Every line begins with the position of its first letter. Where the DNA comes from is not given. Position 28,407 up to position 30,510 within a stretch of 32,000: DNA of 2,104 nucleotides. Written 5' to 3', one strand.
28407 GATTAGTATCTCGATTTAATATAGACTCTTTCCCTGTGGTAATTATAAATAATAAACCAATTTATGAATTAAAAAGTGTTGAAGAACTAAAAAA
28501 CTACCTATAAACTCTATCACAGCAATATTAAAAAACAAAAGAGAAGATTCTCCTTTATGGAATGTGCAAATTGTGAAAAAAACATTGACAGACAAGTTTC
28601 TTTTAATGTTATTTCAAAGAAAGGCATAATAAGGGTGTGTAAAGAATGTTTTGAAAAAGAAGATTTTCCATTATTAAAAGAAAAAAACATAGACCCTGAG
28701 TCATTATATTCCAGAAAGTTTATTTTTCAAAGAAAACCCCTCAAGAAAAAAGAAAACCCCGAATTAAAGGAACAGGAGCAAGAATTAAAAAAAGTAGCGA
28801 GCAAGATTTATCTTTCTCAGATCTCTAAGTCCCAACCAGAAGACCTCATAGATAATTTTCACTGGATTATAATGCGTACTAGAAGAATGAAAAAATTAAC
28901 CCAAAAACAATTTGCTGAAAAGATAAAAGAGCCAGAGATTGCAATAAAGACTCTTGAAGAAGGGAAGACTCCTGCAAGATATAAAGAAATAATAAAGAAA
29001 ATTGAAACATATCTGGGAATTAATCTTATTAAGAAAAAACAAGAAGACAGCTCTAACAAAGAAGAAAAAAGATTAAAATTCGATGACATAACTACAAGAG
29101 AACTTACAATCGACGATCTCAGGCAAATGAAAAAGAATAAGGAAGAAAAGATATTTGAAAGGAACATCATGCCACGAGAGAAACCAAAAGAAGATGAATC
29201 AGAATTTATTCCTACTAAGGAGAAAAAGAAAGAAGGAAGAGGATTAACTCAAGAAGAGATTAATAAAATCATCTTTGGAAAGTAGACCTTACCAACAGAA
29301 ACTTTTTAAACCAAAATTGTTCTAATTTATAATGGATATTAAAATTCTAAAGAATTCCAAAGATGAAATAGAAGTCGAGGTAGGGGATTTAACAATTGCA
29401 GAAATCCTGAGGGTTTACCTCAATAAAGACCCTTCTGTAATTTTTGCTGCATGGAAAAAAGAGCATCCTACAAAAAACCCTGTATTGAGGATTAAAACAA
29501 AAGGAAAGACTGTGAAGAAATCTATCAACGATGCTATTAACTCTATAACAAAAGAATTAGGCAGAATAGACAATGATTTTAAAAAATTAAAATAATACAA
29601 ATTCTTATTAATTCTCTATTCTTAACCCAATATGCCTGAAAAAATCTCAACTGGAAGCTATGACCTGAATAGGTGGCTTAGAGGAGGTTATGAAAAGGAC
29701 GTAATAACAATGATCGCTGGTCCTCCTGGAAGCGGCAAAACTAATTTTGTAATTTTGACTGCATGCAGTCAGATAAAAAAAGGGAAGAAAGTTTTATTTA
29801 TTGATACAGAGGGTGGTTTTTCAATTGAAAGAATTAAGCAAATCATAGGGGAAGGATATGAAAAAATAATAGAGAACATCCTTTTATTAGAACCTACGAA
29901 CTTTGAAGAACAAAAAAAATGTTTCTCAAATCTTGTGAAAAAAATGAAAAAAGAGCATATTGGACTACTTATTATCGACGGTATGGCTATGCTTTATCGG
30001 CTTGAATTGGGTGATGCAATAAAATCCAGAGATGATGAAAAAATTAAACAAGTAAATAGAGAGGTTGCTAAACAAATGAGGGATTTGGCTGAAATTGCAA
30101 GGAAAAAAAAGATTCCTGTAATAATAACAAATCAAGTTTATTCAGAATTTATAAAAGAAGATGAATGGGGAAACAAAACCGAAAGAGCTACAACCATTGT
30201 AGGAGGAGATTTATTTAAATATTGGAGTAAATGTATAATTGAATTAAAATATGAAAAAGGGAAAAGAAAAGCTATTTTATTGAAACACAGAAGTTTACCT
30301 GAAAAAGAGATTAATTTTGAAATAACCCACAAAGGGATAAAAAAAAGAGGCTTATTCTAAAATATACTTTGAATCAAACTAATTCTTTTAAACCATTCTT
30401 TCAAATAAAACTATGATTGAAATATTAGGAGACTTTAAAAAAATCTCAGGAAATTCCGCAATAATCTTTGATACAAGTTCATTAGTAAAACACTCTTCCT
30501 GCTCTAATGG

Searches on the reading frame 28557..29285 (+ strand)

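Call 41: search_protein_families(library=pfam, proteins=[window:28557-29285:+], max_evalue=0.01)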
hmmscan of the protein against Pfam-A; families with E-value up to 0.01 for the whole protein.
window:28557-29285:+ (242 aa): 1 family
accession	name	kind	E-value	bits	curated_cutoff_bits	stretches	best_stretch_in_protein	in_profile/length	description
PF01381.28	HTH_3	-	0.0025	18.2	23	1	106-156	2-51/55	Helix-turn-helix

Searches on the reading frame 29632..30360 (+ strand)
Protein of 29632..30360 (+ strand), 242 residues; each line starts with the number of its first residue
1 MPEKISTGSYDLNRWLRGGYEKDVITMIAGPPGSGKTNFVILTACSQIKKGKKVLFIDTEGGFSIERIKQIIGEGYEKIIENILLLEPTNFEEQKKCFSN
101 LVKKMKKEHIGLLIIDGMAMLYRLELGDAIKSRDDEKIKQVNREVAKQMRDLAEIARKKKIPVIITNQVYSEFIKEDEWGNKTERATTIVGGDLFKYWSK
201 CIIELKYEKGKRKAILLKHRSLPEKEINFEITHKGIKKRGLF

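Call 41: search_protein_families(library=pfam, proteins=[window:29632-30360:+], max_evalue=0.01)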
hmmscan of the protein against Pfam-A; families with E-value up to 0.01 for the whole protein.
window:29632-30360:+ (242 aa): 18 families
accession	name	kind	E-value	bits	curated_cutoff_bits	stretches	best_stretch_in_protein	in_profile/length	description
PF08423.17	Rad51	-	5.9e-29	101.5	22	1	4-237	7-242/244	Rad51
PF00154.27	RecA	-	9.7e-13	48.6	27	1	3-206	31-219/262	recA bacterial DNA recombination protein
PF06745.19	ATPase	-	1.6e-10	41.2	26.6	1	6-237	2-225/231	KaiC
PF13479.12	AAA_24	-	9.1e-10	39.1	27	1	26-220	5-186/195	AAA domain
PF03796.21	DnaB_C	-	2.3e-08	34.2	27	1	5-60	2-57/255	DnaB-like helicase C terminal domain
PF05707.18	Zot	-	2.6e-06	27.5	20.3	1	25-129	2-101/197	Zonular occludens toxin (Zot)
PF13481.12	AAA_25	-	1.7e-05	25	27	1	14-129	23-160/195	AAA domain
PF13086.12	AAA_11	-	0.00022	21.5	27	1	15-134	9-119/257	AAA domain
PF13401.12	AAA_22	-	0.00058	20.6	27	1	25-165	7-120/130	AAA domain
PF01637.24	ATPase_2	-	0.00072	19.9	33.2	1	13-165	12-115/225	ATPase domain predominantly from Archaea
PF20720.3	nSTAND3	-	0.00097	19.3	27.2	0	21-79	15-68/155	Novel STAND NTPase 3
PF01695.23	IstB_IS21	-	0.0012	18.8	24.1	1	27-60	96-129/238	IstB-like ATP binding protein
PF13614.12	AAA_31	-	0.0015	18.9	27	1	24-113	3-84/177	AAA domain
PF01656.29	CbiA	-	0.0016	18.9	25.4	1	27-172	3-86/125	CobQ/CobB/MinD/ParA nucleotide binding domain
PF10443.15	RNA12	-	0.0021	17.4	27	1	11-59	7-50/429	RNA12 protein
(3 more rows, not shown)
